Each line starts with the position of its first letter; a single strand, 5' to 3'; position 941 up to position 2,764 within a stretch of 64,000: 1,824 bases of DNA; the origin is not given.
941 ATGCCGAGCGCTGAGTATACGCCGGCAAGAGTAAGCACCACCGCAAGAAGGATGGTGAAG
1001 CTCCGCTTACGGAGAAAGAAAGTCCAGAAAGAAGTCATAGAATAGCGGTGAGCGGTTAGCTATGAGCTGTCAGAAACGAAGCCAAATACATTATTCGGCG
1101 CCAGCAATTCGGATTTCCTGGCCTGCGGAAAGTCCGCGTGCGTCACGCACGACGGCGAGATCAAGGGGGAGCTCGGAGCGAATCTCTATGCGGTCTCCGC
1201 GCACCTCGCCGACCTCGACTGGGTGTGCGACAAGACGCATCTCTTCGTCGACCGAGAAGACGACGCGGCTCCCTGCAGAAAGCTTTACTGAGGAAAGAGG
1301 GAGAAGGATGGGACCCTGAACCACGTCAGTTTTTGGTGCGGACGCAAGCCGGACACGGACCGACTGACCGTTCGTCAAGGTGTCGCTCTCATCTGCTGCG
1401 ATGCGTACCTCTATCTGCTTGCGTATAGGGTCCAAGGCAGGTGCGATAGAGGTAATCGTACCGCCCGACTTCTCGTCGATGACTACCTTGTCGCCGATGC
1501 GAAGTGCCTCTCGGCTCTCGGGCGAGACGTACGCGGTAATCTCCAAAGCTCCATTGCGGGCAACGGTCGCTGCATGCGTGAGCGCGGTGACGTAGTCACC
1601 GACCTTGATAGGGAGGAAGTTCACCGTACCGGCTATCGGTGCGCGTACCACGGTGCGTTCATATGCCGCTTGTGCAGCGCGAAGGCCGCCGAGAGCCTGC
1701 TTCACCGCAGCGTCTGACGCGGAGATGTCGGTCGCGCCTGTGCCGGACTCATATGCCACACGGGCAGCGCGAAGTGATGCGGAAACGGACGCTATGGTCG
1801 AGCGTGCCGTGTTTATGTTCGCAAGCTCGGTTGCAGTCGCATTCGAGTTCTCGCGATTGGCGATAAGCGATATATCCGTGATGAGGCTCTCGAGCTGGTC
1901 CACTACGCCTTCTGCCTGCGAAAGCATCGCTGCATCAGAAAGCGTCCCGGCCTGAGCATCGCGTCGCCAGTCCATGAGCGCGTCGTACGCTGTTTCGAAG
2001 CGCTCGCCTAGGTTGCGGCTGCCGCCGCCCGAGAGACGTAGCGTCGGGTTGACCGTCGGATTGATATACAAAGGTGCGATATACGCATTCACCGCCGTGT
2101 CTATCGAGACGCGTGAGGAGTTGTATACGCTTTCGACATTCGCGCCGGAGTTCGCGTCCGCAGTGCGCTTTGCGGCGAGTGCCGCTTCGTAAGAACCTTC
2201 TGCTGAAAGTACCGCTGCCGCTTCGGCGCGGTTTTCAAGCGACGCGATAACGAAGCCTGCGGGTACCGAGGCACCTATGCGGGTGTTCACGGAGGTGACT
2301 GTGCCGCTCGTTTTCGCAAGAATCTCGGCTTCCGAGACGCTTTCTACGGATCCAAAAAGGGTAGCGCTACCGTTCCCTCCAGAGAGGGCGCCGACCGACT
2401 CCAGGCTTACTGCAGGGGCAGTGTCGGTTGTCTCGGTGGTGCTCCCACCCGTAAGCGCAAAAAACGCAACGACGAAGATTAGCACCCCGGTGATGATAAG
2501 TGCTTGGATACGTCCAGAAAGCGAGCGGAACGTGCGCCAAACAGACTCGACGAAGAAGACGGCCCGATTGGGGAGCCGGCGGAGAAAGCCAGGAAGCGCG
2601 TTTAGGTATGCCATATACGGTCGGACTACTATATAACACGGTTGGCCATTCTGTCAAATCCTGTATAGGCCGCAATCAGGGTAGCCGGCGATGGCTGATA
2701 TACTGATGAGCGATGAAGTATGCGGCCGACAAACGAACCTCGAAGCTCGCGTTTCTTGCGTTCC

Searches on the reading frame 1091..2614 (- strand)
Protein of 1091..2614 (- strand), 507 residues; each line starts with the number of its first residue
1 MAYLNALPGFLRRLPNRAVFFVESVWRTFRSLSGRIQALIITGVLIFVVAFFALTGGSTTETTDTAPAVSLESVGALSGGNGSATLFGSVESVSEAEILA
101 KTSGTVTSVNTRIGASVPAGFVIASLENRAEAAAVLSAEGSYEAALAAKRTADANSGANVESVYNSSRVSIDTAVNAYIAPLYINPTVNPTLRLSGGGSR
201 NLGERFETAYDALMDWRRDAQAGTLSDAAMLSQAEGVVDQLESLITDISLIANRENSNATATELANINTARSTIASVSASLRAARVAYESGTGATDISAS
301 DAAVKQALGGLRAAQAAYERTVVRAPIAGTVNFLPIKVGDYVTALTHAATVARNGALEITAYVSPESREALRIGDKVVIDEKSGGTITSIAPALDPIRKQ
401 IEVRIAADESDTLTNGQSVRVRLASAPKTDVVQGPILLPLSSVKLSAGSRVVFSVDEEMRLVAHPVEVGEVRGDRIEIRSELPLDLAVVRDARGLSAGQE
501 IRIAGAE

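Call 60: find_encoding_contigs(protein=window:1091-2614:-, flank=10000, max_places=3)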
Protein window:1091-2614:- (507 aa): 4 contigs read that carry it; 3 places shown.
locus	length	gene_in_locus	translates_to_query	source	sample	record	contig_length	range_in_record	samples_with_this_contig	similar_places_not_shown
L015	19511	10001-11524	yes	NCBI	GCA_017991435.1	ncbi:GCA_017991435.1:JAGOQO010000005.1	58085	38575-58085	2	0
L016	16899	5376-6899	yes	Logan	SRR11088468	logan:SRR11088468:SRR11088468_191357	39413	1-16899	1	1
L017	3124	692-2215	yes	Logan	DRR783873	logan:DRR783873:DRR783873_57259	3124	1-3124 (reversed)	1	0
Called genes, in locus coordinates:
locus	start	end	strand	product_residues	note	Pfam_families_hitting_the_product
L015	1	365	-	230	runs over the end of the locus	PF01323:DSBA (weak), PF13462:Thioredoxin_4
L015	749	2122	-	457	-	-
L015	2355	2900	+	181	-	-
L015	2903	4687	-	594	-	PF00009:GTP_EFTU, PF01926:MMR_HSR1, PF02421:FeoB_N (faint), PF22042:EF-G_D2, PF03144:GTP_EFTU_D2, PF00679:EFG_C, PF21018:BipA_C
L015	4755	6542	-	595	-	PF00664:ABC_membrane, PF00005:ABC_tran, PF02463:SMC_N (weak)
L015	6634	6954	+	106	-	-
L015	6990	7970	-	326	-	PF02618:YceG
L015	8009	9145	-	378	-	PF18915:DUF5667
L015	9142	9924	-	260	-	PF07638:Sigma70_ECF, PF04542:Sigma70_r2, PF08281:Sigma70_r4_2, PF04545:Sigma70_r4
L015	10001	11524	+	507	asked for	-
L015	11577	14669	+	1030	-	PF00873:ACR_tran, PF03176:MMPL (faint)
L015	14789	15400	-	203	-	-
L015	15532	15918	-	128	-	-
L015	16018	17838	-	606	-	PF00963:Cohesin, PF19077:Big_13 (faint)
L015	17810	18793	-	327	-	-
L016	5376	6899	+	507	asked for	-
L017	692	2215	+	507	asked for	-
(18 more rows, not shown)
